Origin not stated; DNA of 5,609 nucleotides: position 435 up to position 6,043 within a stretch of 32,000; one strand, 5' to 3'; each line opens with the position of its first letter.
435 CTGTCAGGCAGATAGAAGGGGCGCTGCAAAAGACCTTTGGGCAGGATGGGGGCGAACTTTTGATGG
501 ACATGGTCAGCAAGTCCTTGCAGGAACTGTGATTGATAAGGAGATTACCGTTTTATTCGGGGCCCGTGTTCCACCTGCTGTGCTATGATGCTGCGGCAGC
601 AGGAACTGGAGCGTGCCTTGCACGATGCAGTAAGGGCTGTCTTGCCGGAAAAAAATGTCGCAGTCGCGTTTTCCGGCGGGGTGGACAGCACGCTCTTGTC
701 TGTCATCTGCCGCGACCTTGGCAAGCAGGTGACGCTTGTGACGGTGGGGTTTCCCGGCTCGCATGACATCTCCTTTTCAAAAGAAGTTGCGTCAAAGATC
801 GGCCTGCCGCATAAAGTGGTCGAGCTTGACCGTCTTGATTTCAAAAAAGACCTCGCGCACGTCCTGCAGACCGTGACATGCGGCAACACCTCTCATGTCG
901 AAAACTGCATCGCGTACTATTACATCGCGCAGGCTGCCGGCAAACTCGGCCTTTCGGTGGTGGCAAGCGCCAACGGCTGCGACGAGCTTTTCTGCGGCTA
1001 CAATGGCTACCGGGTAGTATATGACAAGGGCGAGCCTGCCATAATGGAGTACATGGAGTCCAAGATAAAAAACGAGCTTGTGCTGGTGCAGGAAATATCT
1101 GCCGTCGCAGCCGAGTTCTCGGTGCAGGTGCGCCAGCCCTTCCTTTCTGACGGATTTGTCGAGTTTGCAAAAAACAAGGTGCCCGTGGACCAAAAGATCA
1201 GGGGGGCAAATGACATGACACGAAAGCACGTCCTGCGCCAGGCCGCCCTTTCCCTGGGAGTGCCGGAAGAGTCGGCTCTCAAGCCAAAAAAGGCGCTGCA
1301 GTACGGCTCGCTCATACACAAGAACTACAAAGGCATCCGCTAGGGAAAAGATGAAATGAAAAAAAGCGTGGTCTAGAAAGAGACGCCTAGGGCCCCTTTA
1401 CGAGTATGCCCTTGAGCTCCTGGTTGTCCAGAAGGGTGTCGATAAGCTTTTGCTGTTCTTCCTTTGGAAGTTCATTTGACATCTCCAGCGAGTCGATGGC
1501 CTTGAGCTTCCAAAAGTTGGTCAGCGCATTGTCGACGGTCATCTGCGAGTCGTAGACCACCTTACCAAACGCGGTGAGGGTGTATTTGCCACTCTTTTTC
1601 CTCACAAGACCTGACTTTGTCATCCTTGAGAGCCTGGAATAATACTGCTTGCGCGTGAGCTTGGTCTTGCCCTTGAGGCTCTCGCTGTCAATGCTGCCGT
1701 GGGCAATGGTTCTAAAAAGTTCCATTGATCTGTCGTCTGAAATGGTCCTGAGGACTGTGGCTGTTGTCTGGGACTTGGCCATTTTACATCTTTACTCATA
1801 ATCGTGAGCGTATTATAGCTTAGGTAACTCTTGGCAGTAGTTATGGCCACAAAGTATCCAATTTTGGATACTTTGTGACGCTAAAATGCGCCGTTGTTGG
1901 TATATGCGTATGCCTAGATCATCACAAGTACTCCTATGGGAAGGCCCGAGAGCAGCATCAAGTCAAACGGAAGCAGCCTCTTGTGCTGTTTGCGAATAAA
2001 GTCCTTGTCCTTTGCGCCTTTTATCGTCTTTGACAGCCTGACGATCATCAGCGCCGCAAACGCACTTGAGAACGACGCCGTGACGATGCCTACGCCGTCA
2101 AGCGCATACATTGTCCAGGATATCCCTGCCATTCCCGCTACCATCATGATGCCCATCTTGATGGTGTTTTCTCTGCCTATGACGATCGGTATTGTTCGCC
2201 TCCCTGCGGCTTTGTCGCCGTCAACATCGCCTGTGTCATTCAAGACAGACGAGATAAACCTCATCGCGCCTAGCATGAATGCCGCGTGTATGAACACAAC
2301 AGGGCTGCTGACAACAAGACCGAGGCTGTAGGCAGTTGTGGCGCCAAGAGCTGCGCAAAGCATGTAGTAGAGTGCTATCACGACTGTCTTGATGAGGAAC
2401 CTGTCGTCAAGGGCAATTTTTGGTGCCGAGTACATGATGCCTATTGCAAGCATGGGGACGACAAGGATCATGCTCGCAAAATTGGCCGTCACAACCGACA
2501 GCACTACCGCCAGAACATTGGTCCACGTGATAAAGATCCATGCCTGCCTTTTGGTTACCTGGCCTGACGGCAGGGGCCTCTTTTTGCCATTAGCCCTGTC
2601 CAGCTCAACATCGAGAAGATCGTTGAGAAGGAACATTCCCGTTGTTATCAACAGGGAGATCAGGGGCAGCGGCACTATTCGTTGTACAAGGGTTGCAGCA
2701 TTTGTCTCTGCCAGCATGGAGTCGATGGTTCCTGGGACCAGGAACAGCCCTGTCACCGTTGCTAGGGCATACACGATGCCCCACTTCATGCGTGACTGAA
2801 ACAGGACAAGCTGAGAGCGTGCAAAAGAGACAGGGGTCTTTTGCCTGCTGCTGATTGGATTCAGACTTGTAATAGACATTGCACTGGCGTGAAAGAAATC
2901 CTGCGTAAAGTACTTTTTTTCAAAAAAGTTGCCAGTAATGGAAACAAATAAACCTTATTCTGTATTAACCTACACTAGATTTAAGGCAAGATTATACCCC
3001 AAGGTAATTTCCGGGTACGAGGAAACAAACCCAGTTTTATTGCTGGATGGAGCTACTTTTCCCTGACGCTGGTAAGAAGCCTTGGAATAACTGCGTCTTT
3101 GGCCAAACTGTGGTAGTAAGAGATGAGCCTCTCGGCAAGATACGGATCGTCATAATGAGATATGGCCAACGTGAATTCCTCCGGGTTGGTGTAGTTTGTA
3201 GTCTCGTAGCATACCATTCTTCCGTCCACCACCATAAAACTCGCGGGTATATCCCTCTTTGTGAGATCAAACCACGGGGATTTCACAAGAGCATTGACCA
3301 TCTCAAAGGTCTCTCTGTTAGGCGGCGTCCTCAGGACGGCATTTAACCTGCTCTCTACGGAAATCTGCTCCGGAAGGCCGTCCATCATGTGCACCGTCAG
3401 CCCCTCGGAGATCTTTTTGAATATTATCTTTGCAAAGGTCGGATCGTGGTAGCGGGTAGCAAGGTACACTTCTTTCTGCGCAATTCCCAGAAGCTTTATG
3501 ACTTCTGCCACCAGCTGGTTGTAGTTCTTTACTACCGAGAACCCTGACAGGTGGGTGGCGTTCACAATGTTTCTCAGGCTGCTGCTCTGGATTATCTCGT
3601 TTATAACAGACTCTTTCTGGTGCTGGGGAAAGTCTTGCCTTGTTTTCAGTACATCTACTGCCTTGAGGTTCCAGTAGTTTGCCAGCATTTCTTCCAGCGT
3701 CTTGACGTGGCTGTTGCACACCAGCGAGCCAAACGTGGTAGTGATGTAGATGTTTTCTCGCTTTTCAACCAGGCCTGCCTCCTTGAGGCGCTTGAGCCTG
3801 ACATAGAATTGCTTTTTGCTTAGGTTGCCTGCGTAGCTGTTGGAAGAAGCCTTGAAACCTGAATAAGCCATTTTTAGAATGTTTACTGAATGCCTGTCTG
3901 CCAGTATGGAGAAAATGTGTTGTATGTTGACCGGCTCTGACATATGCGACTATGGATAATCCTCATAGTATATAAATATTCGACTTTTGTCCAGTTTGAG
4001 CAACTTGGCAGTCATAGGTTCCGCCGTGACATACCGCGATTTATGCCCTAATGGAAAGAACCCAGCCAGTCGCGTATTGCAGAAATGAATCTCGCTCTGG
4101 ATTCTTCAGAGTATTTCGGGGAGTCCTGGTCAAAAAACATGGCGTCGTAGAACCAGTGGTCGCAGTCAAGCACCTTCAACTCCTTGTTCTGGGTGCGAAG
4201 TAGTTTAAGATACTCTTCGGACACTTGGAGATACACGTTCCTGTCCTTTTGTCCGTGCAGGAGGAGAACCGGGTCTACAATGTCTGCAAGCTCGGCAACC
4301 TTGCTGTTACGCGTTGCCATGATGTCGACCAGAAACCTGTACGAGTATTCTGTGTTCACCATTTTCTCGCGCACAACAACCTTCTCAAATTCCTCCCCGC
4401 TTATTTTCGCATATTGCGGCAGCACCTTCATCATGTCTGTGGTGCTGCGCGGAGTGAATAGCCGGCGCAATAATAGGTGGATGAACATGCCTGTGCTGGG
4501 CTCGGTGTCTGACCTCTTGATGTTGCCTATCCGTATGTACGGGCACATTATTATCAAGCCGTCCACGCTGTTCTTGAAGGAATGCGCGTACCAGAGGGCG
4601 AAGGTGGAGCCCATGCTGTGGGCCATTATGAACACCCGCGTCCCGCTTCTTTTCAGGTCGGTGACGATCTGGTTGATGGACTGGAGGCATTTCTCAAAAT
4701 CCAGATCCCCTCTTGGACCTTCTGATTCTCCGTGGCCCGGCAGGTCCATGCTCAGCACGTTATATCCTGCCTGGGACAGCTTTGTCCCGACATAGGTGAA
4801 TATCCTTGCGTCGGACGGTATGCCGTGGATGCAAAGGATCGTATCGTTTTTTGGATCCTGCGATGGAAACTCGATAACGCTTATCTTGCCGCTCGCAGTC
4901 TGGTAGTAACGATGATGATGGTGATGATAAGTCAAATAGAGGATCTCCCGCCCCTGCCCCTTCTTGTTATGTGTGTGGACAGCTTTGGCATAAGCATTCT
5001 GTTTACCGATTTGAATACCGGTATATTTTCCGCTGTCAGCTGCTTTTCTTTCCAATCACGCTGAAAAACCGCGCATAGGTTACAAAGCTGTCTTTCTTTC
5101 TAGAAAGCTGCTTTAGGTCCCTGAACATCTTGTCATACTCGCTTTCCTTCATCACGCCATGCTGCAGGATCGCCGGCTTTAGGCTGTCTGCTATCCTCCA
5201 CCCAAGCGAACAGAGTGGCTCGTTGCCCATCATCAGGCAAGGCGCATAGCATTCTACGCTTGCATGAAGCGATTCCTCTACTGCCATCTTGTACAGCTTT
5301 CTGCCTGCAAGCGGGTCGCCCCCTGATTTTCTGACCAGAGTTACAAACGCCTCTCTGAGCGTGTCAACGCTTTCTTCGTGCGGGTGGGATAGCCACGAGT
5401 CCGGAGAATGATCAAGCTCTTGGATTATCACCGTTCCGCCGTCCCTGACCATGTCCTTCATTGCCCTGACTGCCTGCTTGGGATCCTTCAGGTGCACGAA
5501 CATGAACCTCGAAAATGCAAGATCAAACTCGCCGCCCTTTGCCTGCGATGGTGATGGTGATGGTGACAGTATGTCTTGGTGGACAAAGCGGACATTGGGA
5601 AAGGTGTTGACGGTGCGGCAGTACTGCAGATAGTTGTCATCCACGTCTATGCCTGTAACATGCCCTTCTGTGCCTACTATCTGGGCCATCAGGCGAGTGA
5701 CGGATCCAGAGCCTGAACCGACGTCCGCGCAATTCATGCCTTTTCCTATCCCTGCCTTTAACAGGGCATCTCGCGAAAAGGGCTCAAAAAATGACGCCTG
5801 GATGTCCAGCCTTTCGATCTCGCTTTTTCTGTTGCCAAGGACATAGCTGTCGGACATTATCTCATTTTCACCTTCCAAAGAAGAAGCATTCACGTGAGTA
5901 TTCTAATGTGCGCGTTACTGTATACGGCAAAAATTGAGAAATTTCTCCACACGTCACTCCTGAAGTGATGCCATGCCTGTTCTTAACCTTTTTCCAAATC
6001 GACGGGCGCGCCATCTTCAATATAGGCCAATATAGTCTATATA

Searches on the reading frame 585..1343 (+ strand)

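Call 41: search_protein_families(library=pfam, max_evalue=0.001, proteins=[window:585-1343:+])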
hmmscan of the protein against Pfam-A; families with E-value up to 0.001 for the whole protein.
window:585-1343:+ (252 aa): 4 families
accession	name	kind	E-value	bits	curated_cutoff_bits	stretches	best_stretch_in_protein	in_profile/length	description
PF00733.27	Asn_synthase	-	2.9e-32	113.1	21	2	7-143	1-139/354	Asparagine synthase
PF24167.1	DUF7411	-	2.4e-09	37.5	28.7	1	24-88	2-65/194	Family of unknown function (DUF7411)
PF02540.23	NAD_synthase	-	1.7e-06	27.8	21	1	7-139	4-137/242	NAD synthase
PF06508.19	QueC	-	1.2e-05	25.4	22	1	27-96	4-75/210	Queuosine biosynthesis protein QueC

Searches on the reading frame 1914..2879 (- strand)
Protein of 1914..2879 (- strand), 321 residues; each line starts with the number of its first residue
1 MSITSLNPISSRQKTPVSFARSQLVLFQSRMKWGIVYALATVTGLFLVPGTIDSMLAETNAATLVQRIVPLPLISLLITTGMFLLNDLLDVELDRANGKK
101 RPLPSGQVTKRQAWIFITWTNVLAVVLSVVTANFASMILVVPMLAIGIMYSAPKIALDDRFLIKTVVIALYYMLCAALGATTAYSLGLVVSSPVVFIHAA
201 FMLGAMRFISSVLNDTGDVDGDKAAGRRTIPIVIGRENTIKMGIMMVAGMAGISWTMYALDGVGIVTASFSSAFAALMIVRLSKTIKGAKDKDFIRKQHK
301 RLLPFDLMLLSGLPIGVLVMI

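Call 10: search_protein_families(library=pfam, max_evalue=0.01, proteins=[window:1914-2879:-])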
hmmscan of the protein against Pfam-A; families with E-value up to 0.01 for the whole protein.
window:1914-2879:- (321 aa): 1 family
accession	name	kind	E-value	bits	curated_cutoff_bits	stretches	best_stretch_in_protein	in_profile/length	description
PF01040.23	UbiA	-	2.5e-30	106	34.2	1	55-291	9-237/250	UbiA prenyltransferase family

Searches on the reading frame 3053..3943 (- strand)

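Call 10: search_protein_families(library=pfam, max_evalue=0.01, proteins=[window:3053-3943:-])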
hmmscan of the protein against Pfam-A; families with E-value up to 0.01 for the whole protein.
window:3053-3943:- (296 aa): 2 families
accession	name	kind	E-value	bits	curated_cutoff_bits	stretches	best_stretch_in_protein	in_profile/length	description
PF14947.12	HTH_45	-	0.0017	18.8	25.5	1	21-78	10-68/77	Winged helix-turn-helix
PF25213.1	HVO_A0261_N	-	0.0017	18.6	35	1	50-86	45-81/86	HVO_A0261 N-terminal domain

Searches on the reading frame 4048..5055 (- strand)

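Call 10: search_protein_families(library=pfam, max_evalue=0.01, proteins=[window:4048-5055:-])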
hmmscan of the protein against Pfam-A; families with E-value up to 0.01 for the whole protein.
window:4048-5055:- (335 aa): 9 families
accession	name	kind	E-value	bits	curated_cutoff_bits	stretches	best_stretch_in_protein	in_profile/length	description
PF12146.15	Hydrolase_4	-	3e-29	102.4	27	1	70-297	4-228/239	Serine aminopeptidase, S33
PF00561.26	Abhydrolase_1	-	1.1e-22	81.3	25.8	1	72-303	2-241/245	alpha/beta hydrolase fold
PF12697.13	Abhydrolase_6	-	6.3e-18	66.7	26.3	1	73-304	1-208/217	Alpha/beta hydrolase family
PF10230.15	LIDHydrolase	-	8.6e-06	26.1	27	1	124-218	69-162/262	Lipid-droplet associated hydrolase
PF20408.4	Abhydrolase_11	-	1.4e-05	25.4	27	1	73-176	5-112/193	Alpha/beta hydrolase domain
PF06342.18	DUF1057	-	0.00046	19.8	21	1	70-172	35-135/297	Alpha/beta hydrolase of unknown function (DUF1057)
PF00326.27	Peptidase_S9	-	0.00062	19.8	22.6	1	251-296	133-180/213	Prolyl oligopeptidase family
PF08538.16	DUF1749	-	0.0036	16.9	24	1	62-171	21-141/299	Protein of unknown function (DUF1749)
PF01738.24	DLH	-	0.005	16.9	21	0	250-333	133-215/217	Dienelactone hydrolase family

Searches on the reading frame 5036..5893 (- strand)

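Call 10: search_protein_families(library=pfam, max_evalue=0.01, proteins=[window:5036-5893:-])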
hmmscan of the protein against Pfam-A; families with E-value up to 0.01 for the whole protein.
window:5036-5893:- (285 aa): 10 families
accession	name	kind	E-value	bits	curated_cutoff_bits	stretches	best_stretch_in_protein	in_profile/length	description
PF13847.12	Methyltransf_31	-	1.8e-16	60.6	27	1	50-164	2-114/145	Methyltransferase domain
PF08241.18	Methyltransf_11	-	2.9e-15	57.1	21.2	1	57-157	2-95/95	Methyltransferase domain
PF13649.12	Methyltransf_25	-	1.5e-14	54.9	27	1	57-153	3-97/97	Methyltransferase domain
PF13489.12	Methyltransf_23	-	2e-12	47.6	27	1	43-164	12-123/164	Methyltransferase domain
PF08242.18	Methyltransf_12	-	6e-11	43.4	30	1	57-154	2-97/98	Methyltransferase domain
PF01728.25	FtsJ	-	1.1e-07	32.3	24.1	1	47-145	16-115/181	FtsJ-like methyltransferase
PF01209.24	Ubie_methyltran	-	2.7e-05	24.1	20.1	1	51-171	47-165/233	ubiE/COQ5 methyltransferase family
PF01135.25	PCMT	-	4e-05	23.9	20.3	1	45-85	69-107/210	Protein-L-isoaspartate(D-aspartate) O-methyltransferase (PCMT)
PF13578.12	Methyltransf_24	-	0.0017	19.6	26.3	1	58-157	3-102/105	Methyltransferase domain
PF08003.17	Methyltransf_9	-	0.0027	17.2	23.8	1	51-160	115-220/315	Protein of unknown function (DUF1698)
